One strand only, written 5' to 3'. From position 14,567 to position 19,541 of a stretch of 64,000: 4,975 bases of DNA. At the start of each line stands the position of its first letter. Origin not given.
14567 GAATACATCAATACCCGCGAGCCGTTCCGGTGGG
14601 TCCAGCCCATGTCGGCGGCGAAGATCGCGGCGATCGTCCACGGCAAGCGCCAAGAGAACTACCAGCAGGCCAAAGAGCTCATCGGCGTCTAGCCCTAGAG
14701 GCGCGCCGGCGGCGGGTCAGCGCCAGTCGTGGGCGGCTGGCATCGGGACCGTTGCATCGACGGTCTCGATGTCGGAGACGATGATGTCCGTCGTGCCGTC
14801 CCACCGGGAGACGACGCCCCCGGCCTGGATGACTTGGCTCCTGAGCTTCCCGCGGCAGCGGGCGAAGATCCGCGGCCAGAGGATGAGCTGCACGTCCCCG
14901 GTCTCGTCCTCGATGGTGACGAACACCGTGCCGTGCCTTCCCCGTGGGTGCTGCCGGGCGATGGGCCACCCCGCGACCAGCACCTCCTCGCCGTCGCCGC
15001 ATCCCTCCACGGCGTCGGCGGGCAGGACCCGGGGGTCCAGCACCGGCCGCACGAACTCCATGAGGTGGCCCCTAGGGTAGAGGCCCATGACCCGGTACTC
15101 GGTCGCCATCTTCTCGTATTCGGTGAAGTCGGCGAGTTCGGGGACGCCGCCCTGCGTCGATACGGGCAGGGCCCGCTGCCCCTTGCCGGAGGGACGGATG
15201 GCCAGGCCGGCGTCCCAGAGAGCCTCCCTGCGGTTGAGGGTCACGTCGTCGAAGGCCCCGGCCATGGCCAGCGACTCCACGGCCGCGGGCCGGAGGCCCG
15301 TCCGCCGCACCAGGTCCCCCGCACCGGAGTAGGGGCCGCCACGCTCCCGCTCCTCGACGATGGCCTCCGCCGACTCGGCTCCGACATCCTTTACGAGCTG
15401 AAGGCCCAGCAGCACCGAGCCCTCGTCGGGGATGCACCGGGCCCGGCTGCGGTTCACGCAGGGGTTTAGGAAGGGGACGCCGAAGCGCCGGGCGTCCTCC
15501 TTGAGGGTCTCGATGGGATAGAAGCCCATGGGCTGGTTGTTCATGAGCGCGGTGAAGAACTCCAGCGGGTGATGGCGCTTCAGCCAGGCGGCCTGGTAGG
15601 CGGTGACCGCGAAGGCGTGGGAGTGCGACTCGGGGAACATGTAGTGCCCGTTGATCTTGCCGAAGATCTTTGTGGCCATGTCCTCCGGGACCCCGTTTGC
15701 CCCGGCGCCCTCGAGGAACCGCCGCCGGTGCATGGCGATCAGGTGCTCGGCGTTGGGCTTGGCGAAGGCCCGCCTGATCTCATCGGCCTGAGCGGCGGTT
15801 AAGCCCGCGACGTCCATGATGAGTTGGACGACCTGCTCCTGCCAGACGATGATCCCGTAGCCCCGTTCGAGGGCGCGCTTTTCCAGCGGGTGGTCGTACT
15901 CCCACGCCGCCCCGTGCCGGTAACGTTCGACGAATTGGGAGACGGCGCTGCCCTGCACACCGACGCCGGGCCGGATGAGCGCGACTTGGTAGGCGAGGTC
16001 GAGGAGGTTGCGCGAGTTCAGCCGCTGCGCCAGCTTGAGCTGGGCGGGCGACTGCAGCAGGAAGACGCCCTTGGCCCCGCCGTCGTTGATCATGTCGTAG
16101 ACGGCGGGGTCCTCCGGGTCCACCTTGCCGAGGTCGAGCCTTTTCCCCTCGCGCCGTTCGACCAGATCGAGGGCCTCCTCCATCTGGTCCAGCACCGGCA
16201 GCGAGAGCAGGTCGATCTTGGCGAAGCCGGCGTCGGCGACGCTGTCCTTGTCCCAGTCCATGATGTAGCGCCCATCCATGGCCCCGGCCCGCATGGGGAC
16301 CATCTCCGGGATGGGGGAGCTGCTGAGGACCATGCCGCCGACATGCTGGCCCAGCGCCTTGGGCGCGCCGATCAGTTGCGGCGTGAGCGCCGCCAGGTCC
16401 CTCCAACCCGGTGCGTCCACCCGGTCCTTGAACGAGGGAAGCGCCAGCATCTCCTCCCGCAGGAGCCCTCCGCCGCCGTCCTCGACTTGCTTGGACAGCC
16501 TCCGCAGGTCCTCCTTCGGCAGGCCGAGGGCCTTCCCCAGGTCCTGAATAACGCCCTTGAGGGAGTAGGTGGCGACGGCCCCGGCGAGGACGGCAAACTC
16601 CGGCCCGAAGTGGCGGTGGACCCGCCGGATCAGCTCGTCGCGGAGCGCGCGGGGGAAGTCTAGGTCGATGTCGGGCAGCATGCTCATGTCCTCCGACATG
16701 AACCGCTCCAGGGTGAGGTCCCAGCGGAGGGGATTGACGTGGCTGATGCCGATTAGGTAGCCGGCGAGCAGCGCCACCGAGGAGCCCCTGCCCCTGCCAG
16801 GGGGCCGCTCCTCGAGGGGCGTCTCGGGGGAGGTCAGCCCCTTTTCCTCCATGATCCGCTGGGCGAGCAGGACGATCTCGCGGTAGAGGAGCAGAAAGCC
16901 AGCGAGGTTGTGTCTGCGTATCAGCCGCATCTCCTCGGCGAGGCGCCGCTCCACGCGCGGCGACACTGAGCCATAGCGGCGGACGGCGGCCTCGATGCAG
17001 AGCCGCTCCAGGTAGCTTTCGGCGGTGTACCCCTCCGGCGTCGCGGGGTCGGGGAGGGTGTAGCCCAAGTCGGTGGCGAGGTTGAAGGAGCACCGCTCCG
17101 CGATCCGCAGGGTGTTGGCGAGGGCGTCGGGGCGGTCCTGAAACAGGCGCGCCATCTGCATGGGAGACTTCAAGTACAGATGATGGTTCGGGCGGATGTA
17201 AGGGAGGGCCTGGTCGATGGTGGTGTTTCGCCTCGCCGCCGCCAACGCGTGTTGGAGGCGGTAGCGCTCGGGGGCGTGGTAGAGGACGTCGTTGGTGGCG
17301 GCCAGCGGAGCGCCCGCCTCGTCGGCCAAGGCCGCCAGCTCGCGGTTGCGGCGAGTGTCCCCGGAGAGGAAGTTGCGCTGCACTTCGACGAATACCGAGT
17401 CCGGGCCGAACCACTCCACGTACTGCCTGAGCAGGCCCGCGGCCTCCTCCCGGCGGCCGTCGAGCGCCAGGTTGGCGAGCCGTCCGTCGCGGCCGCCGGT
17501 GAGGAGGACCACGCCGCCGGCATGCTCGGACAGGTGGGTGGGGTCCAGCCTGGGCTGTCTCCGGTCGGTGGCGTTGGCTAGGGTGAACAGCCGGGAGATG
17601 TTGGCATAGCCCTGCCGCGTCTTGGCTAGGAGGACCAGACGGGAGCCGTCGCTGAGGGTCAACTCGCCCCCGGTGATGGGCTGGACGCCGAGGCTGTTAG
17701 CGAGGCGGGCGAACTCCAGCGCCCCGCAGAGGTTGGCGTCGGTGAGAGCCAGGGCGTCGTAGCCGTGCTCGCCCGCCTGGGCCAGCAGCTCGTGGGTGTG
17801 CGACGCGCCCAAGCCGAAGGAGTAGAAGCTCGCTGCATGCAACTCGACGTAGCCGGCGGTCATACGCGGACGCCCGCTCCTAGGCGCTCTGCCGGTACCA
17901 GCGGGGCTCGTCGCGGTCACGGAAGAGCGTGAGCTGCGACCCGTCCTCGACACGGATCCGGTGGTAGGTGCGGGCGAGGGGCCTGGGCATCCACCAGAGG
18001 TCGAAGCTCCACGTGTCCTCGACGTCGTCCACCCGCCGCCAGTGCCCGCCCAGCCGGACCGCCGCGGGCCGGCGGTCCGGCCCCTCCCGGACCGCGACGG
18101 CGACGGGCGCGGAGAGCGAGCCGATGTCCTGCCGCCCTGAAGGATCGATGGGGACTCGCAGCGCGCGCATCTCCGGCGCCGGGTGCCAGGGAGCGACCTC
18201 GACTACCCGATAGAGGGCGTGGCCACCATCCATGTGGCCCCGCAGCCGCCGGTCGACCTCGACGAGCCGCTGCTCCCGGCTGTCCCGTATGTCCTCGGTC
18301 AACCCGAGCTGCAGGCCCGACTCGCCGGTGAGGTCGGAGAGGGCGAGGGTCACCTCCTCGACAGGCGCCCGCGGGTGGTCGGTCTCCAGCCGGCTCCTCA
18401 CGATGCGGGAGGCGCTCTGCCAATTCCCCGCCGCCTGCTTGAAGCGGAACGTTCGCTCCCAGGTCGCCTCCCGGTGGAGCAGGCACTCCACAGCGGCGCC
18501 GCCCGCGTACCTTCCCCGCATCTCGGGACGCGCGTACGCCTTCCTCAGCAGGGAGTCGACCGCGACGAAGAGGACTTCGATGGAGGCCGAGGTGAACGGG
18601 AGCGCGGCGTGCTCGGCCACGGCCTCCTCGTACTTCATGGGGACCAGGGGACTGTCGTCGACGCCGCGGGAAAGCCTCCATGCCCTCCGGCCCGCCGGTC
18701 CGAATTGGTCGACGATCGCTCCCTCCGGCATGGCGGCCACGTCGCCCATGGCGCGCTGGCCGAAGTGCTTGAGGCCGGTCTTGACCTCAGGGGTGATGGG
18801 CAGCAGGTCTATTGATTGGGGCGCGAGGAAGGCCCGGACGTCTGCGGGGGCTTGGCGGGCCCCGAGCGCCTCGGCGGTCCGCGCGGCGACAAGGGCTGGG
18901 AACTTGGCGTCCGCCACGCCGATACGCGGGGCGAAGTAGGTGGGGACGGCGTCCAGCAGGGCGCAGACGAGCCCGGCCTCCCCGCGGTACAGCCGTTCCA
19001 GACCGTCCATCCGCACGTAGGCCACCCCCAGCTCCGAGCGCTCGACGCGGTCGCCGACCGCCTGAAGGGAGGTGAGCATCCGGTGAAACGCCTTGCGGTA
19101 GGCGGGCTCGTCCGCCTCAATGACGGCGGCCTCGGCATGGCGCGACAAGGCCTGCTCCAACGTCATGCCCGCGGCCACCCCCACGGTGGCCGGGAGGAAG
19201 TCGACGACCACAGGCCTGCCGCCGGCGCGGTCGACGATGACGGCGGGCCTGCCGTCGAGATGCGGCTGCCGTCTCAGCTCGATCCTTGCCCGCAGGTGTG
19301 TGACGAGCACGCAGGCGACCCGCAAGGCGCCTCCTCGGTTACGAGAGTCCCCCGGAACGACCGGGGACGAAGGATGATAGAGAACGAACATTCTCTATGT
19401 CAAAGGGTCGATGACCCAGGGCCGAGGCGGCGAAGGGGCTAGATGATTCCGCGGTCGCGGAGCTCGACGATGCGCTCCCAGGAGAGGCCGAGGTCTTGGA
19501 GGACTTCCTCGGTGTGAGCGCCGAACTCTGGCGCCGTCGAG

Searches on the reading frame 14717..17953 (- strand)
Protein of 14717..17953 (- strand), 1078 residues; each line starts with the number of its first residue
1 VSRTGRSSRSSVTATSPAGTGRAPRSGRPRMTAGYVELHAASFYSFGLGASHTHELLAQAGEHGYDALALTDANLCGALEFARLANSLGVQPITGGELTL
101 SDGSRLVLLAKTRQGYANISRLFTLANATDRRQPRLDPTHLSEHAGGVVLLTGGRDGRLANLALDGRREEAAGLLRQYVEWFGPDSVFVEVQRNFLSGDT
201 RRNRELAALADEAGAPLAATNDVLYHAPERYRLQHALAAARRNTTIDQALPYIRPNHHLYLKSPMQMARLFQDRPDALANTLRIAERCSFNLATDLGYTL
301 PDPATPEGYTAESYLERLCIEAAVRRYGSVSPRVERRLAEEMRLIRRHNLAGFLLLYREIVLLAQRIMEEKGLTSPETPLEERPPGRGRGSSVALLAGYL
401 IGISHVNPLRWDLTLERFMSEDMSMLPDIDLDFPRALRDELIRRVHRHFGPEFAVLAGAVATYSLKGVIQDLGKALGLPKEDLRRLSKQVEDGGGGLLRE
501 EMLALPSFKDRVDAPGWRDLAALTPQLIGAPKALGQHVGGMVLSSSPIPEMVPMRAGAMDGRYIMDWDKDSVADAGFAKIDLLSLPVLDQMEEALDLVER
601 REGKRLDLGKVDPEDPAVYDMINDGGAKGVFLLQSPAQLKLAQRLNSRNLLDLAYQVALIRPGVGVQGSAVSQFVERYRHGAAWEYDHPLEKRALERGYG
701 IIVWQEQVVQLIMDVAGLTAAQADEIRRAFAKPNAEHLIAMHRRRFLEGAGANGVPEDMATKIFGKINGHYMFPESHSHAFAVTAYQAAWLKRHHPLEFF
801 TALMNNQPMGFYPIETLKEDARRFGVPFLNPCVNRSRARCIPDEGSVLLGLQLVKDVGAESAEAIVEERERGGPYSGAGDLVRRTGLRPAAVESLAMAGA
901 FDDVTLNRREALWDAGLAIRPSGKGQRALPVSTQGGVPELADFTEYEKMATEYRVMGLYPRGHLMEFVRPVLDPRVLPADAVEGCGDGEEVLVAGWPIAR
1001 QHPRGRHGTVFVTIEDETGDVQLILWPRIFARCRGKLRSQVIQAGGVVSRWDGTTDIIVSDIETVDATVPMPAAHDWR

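Call 66: search_protein_families(library=ncbifam, proteins=[window:14717-17953:-], max_evalue=0.001)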
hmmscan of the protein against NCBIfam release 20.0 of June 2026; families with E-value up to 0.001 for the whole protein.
window:14717-17953:- (1078 aa): 13 families
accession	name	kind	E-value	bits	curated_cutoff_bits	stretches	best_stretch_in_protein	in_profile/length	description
NF004225.0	PRK05672.1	subfamily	3.9e-239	796.6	939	1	32-1071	3-1040/1047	error-prone DNA polymerase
NF004226.0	PRK05673.1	equivalog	2.5e-176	588.7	1002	1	33-1066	4-1063/1146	DNA polymerase III subunit alpha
TIGR00594.1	polc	superfamily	1.3e-161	540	434.35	1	35-1026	1-1022/1022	DNA polymerase III subunit alpha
NF005298.0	PRK06826.1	equivalog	1.6e-160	536.1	1260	1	33-1066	3-1073/1151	DNA polymerase III subunit alpha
NF005377.0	PRK06920.1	equivalog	1.8e-121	406.8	1806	1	35-1066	3-1024/1108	DNA polymerase III subunit alpha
NF005617.0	PRK07374.1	equivalog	2.1e-111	373.7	1653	1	34-1067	2-1082/1170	DNA polymerase III subunit alpha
NF005516.0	PRK07135.1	equivalog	1.3e-91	308.3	1084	2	276-902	194-810/974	DNA polymerase III DnaE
NF005582.0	PRK07279.1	equivalog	2e-82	277.8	1279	2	219-1065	152-964/1033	DNA polymerase III subunit alpha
NF004550.0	PRK05898.1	equivalog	6.7e-77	259.6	1182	2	219-909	139-814/971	DNA polymerase III subunit alpha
NF007079.0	PRK09532.1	equivalog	8.2e-74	249.3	1525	1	35-766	3-767/876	DNA polymerase III subunit alpha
NF005616.0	PRK07373.1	equivalog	3.2e-27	95.2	646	1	772-918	37-186/449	DNA polymerase III subunit alpha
NF001688.0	PRK00448.1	equivalog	2.8e-26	91.4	873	2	104-409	615-913/1445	PolC-type DNA polymerase III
TIGR01405.1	polC_Gram_pos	equivalog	3e-23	81.5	1043.45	2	104-409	381-678/1211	DNA polymerase III subunit alpha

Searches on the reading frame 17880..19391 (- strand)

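Call 46: search_protein_families(library=pfam, proteins=[window:17880-19391:-], max_evalue=0.01)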
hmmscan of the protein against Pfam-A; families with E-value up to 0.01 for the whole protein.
window:17880-19391:- (503 aa): 1 family
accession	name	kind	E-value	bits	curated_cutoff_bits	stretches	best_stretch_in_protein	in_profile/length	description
PF00817.25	IMS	-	3e-10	40.6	23.2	1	35-170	8-147/148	impB/mucB/samB family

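Call 66: search_protein_families(library=ncbifam, proteins=[window:17880-19391:-], max_evalue=0.001)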
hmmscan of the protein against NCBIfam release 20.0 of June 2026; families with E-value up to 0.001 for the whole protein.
window:17880-19391:- (503 aa): 7 families
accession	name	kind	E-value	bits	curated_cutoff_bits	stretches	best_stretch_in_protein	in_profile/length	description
NF002751.0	PRK02794.1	equivalog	1.3e-19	70.4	371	1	23-334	38-351/425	DNA polymerase IV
NF002882.0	PRK03348.1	equivalog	7.3e-17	61.3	389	1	35-363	17-353/461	DNA polymerase IV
NF003015.0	PRK03858.1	subfamily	2.5e-15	56.4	367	1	35-373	19-362/399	DNA polymerase IV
NF002848.0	PRK03103.1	subfamily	5.2e-15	54.8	381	1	34-383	15-377/410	DNA polymerase IV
NF002677.0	PRK02406.1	equivalog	1.2e-13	50.9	256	1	35-287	18-276/357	DNA polymerase IV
NF002883.0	PRK03352.1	equivalog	4e-12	46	330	1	34-254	16-241/347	DNA polymerase IV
NF002492.0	PRK01810.1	equivalog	5.4e-08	32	399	1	35-322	22-314/412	DNA polymerase IV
